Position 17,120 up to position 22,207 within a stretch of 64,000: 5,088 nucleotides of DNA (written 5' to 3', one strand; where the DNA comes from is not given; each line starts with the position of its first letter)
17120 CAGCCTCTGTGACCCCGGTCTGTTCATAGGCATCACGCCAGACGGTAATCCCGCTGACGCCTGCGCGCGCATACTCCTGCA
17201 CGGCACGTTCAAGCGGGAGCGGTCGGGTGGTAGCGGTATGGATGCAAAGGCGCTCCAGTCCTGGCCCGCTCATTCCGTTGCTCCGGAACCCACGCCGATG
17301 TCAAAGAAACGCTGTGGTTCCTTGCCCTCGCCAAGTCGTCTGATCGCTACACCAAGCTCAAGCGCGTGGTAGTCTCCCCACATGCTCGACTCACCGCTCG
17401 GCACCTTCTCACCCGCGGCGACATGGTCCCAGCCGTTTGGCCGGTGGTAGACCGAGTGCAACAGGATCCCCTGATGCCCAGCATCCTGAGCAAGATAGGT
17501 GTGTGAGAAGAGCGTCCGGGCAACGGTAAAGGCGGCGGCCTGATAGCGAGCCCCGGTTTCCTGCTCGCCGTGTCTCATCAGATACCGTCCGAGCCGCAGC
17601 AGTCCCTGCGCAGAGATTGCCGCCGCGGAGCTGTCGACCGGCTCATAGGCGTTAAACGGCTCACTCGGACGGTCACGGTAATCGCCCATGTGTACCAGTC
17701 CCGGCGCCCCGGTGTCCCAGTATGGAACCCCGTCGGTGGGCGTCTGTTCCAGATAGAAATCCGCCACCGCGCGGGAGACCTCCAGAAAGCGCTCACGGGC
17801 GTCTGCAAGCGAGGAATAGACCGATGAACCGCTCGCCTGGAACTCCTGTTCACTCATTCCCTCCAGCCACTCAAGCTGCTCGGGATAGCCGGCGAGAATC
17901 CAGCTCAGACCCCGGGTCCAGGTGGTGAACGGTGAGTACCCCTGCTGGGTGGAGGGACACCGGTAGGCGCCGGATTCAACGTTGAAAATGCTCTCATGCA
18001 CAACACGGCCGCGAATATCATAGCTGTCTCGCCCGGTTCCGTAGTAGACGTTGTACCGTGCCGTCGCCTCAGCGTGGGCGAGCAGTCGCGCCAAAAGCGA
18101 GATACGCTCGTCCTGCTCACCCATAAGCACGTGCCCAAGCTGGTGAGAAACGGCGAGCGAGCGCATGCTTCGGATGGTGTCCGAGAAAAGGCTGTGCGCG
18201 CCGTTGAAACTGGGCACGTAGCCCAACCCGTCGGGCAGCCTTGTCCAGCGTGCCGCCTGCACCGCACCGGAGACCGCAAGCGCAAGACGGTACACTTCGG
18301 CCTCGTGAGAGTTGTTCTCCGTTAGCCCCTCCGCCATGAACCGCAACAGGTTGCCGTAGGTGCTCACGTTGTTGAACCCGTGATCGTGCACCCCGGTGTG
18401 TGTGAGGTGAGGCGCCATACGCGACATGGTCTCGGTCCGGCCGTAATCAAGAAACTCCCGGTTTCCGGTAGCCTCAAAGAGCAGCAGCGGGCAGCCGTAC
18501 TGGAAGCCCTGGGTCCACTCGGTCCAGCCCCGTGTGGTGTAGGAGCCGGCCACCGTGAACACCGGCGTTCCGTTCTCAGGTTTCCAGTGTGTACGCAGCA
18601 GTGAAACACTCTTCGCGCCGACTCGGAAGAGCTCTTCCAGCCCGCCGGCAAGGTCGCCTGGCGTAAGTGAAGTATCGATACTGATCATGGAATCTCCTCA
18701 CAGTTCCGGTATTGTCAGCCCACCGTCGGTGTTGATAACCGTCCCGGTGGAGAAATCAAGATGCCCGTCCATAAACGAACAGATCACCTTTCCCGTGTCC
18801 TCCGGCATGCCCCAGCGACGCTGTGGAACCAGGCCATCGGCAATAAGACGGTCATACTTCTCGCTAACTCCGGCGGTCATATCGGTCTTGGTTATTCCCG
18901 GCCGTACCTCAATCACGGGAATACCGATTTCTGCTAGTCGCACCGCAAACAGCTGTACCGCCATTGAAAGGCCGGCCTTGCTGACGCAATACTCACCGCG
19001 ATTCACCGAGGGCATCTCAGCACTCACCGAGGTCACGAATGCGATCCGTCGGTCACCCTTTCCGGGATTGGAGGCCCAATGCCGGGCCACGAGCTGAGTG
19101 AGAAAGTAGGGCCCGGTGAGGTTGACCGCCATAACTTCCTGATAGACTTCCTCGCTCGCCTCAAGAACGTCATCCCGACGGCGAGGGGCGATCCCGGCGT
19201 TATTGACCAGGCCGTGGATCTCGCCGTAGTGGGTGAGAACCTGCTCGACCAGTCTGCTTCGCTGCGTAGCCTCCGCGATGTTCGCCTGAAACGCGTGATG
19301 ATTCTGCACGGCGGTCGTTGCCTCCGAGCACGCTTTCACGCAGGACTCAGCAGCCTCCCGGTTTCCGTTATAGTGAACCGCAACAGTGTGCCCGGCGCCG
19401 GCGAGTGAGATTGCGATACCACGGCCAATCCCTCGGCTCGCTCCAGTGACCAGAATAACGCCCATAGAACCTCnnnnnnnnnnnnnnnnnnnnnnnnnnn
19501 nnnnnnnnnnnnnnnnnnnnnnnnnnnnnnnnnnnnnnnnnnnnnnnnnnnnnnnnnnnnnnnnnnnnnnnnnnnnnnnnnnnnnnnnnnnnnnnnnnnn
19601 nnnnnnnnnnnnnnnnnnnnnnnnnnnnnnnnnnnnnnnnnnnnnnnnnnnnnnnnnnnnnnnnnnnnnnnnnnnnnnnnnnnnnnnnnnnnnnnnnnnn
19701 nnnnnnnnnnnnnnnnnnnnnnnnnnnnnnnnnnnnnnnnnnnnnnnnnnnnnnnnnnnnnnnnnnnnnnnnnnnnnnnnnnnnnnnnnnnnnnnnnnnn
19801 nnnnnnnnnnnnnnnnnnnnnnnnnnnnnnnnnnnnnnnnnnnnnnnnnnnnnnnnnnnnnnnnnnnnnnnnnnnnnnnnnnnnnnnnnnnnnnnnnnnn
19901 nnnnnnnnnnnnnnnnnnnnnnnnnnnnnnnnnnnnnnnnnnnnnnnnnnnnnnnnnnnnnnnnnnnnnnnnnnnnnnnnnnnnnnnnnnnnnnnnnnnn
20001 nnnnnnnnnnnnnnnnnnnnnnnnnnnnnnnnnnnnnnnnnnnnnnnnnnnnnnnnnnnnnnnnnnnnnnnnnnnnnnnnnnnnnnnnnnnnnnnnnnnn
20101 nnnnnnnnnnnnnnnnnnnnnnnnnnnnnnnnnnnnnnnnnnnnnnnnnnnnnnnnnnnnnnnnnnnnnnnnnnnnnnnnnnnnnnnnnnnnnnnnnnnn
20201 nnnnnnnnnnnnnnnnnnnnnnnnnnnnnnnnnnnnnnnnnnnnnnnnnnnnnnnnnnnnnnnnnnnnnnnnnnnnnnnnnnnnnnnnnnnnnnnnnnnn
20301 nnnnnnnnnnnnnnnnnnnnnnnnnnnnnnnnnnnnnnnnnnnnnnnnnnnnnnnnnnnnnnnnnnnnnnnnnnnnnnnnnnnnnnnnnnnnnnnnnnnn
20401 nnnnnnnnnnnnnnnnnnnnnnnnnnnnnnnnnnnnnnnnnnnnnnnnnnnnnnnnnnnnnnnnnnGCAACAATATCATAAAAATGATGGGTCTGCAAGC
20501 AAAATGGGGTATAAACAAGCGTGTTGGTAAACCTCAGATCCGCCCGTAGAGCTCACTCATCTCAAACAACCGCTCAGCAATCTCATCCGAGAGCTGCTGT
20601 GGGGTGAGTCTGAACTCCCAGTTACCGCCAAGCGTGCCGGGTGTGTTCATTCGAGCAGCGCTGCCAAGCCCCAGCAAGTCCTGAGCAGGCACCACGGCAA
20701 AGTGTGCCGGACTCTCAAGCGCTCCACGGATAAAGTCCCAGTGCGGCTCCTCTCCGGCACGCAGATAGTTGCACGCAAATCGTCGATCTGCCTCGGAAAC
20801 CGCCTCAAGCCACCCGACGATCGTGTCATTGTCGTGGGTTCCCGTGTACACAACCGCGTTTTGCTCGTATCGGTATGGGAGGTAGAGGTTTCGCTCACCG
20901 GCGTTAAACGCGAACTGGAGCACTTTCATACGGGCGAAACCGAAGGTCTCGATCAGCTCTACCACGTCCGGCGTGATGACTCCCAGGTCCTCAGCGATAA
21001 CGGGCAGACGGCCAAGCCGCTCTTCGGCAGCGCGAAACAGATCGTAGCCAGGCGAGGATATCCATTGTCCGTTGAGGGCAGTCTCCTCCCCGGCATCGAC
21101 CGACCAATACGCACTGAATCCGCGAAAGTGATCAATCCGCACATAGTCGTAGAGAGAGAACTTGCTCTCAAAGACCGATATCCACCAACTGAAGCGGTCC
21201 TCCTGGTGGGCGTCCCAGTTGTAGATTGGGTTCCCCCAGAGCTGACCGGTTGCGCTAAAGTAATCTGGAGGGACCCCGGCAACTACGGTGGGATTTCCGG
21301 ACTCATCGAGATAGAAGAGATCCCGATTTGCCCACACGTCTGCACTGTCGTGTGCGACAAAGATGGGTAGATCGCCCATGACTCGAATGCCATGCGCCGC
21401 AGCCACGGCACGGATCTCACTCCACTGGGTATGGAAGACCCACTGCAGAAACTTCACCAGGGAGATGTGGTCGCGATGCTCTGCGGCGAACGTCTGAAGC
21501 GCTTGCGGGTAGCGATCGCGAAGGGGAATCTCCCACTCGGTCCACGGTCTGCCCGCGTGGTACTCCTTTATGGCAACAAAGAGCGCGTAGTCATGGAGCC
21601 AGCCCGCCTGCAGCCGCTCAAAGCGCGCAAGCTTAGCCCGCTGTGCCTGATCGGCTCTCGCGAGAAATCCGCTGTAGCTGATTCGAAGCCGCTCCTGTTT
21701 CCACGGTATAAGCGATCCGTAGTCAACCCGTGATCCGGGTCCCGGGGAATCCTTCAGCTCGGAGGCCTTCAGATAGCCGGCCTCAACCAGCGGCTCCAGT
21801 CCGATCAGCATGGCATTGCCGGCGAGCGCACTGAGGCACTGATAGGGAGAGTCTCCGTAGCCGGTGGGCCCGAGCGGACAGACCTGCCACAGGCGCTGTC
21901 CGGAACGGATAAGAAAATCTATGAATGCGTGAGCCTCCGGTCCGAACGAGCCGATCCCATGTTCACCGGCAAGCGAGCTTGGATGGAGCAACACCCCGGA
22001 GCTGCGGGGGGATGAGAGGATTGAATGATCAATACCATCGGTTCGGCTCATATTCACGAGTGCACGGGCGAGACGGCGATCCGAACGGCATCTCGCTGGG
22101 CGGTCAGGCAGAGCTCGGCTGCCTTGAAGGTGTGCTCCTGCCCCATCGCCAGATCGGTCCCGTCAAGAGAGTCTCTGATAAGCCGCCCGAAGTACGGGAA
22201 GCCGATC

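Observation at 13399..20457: Candidate KduI/KduD-independent route from unsaturated uronates to KDG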

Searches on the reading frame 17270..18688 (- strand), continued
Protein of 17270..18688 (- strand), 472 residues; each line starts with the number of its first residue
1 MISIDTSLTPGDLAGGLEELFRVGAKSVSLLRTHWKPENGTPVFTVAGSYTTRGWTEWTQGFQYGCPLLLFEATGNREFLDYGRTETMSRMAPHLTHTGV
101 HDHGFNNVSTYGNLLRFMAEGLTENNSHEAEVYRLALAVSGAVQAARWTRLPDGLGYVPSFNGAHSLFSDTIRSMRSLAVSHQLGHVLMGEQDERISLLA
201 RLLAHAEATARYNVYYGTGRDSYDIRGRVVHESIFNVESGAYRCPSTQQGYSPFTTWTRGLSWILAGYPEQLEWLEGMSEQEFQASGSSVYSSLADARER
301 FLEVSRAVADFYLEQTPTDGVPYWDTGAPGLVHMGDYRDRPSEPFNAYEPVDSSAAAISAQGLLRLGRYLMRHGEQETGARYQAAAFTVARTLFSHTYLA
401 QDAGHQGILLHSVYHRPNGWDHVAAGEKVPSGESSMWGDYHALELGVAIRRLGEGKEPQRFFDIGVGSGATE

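Call 114: predict_structure(alignment_id=A4)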
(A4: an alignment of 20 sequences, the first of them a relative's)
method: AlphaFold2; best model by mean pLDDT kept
length: 395 residues; sequences in the alignment: 20
mean_pLDDT: 86.9   pTM: 0.90
mean pLDDT of the five models: 86.9, 82.2, 77.1, 75.4, 71.8
residues with pLDDT >= 90: 244; 70-90: 106; 50-70: 39; < 50: 6
segments of 3 or more residues with pLDDT < 50: 234-236
pLDDT, mean of each block of 10 residues (from residue 1): 89 95 96 97 93 86 86 95 96 94 85 87 94 96 86 71 72 90 95 94 91 84 75 52 86 92 95 96 86 65 93 95 97 97 90 82 52 85 91 62
secondary structure, 60 per line:
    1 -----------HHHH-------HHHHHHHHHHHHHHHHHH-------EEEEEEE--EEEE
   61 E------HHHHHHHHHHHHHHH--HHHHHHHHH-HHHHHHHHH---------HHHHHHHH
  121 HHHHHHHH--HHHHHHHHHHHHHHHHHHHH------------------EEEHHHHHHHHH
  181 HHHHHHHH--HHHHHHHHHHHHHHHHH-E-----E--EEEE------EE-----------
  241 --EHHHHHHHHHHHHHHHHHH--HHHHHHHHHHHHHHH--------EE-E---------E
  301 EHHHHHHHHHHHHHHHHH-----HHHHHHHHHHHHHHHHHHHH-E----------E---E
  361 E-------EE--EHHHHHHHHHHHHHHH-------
elements in order: H12-15 H23-40 E48-54 E57-61 H68-82 H85-93 H95-103 H113-128 H131-150 E169-171 H172-188 H191-207 E218-221 H244-261 H264-278 H302-318 H324-343 H374-388

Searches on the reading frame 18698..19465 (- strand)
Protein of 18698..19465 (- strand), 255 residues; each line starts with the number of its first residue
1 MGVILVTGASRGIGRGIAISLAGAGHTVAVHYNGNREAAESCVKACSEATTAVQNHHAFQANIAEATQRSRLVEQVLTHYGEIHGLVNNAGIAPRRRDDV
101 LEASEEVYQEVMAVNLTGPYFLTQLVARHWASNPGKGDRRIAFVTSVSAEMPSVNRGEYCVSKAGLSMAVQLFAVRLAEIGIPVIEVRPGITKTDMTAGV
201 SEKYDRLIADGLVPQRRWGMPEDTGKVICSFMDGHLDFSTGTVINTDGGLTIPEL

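Call 3: search_protein_families(library=pfam, proteins=[window:18698-19465:-])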
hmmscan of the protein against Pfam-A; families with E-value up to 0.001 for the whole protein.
window:18698-19465:- (255 aa): 3 families
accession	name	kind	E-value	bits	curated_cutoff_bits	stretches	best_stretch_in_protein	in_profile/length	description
PF00106.31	adh_short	-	2.3e-43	148.4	26.6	1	3-204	2-194/195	short chain dehydrogenase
PF13561.12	adh_short_C2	-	2.6e-42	145.4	27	1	8-251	1-236/236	Enoyl-(Acyl carrier protein) reductase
PF08659.16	KR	-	2.9e-08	34.3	22.6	1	2-161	1-151/180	KR domain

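Call 4: search_protein_families(library=ncbifam, proteins=[window:18698-19465:-])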
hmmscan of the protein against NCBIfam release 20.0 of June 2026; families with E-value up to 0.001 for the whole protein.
window:18698-19465:- (255 aa): 223 families (the best 25 are shown)
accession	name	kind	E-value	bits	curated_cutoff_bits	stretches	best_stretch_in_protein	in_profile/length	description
NF009386.0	PRK12745.1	equivalog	1.1e-87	293.4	250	1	3-255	7-259/259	3-ketoacyl-ACP reductase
NF005559.1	PRK07231.1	subfamily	3.6e-43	147.8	215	1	3-251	6-248/249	glucose 1-dehydrogenase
TIGR01830.1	3oxo_ACP_reduc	equivalog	3.4e-41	141.5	297.75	1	5-250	2-238/239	3-oxoacyl-[acyl-carrier-protein] reductase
NF009466.0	PRK12826.1-2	subfamily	1.7e-39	135.8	222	1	3-252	5-246/248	3-oxoacyl-ACP reductase FabG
NF053807.1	RhamDHLra1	equivalog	1.1e-37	130.1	400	1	3-251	6-248/252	L-rhamnose 1-dehydrogenase Lra1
NF004200.0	PRK05653.1-5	equivalog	1.9e-36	125.9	273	1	4-250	5-241/242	3-oxoacyl-ACP reductase FabG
NF009384.0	PRK12743.1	equivalog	1.8e-35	122.4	264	1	3-251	8-248/258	SDR family oxidoreductase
NF009464.0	PRK12824.1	subfamily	1.2e-34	120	269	1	3-251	4-243/245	3-oxoacyl-ACP reductase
NF004198.0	PRK05653.1-3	equivalog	1.2e-34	119.9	296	1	4-252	10-248/248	3-oxoacyl-ACP reductase FabG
TIGR01832.1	kduD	equivalog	1.5e-34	119.6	338.85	1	3-249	7-244/248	2-dehydro-3-deoxy-D-gluconate 5-dehydrogenase KduD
NF005067.0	PRK06484.1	equivalog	9e-34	116.9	713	1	3-251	11-252/524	short chain dehydrogenase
NF006072.0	PRK08217.1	subfamily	4.6e-33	115.1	298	1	3-252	7-253/253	3-ketoacyl-(acyl-carrier-protein) reductase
NF047420.2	EF_P_mod_YmfI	equivalog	8.2e-33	114.1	238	1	4-250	2-235/236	elongation factor P 5-aminopentanone reductase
TIGR01829.1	AcAcCoA_reduct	subfamily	8.9e-33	113.9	302.1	1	3-251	2-241/242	acetoacetyl-CoA reductase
NF005446.0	PRK07035.1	equivalog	1.8e-32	112.6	373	1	3-251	13-254/255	SDR family oxidoreductase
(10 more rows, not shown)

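Call 70: search_solved_structures(query=window:18698-19465:-, max_evalue=1e-20)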
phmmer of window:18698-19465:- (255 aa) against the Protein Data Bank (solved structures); distinct sequences matched with E-value up to 1e-20: 40.
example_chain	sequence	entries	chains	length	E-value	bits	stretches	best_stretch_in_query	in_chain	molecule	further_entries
4da9_A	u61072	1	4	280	5.6e-58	200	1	3-253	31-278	Short-chain dehydrogenase/reductase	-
4one_A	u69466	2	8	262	2.2e-48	168.6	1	3-254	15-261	3-oxoacyl-(Acyl-carrier protein) reductase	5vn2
4jro_A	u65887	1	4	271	1.5e-29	107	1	3-251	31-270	FabG protein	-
3osu_A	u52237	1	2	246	5e-29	105.2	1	5-250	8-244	3-oxoacyl-[acyl-carrier-protein] reductase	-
3sj7_A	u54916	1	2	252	5.5e-29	105.1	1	5-250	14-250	3-oxoacyl-(Acyl-carrier-protein) reductase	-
2uvd_A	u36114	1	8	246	1.5e-28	103.7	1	3-251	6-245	3-OXOACYL-(ACYL-CARRIER-PROTEIN) REDUCTASE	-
4rzh_A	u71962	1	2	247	2.5e-28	103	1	3-251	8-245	3-oxoacyl-[acyl-carrier protein] reductase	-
2pd6_A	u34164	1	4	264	8.3e-28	101.2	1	3-253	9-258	Estradiol 17-beta-dehydrogenase 8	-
4cql_A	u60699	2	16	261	1.8e-27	100.1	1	3-250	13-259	ESTRADIOL 17-BETA-DEHYDROGENASE 8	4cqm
2ph3_A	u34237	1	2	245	2.1e-27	99.9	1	4-251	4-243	3-oxoacyl-[acyl carrier protein] reductase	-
4dml_A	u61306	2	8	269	2.1e-27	99.9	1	3-251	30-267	3-oxoacyl-[acyl-carrier-protein] reductase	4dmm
2hq1_A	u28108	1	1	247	1.2e-25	94.2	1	4-251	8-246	Glucose/ribitol dehydrogenase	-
4e3z_A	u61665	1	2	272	1.3e-25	94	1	3-249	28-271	Putative oxidoreductase protein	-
7b81_A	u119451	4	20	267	1.8e-25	93.6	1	4-252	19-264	Short-chain dehydrogenase/reductase SDR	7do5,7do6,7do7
4z9y_A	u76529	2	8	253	7.9e-25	91.5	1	3-249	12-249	2-deoxy-D-gluconate 3-dehydrogenase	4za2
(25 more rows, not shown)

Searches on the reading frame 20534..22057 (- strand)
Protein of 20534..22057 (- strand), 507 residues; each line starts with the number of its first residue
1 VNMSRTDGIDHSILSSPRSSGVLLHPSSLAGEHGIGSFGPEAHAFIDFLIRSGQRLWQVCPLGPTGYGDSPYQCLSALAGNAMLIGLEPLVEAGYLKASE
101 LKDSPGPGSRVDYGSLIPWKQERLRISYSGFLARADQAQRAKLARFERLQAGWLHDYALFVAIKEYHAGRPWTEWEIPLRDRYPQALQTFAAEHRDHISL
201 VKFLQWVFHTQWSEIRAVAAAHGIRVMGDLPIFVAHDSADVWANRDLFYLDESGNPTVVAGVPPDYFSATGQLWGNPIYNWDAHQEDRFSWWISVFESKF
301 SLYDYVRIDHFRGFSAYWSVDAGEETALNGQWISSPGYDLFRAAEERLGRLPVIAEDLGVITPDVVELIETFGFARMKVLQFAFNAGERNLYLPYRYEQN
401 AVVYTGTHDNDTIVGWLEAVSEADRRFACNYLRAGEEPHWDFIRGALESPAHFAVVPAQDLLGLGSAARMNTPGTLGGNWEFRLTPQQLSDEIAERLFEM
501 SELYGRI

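Call 5: search_protein_families(library=pfam, proteins=[window:20534-22057:-])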
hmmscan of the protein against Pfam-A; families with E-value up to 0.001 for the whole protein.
window:20534-22057:- (507 aa): 1 family
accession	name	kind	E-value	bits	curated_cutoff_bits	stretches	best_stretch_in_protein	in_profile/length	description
PF02446.23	Glyco_hydro_77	-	2.3e-172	574.5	25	1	24-489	1-464/465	4-alpha-glucanotransferase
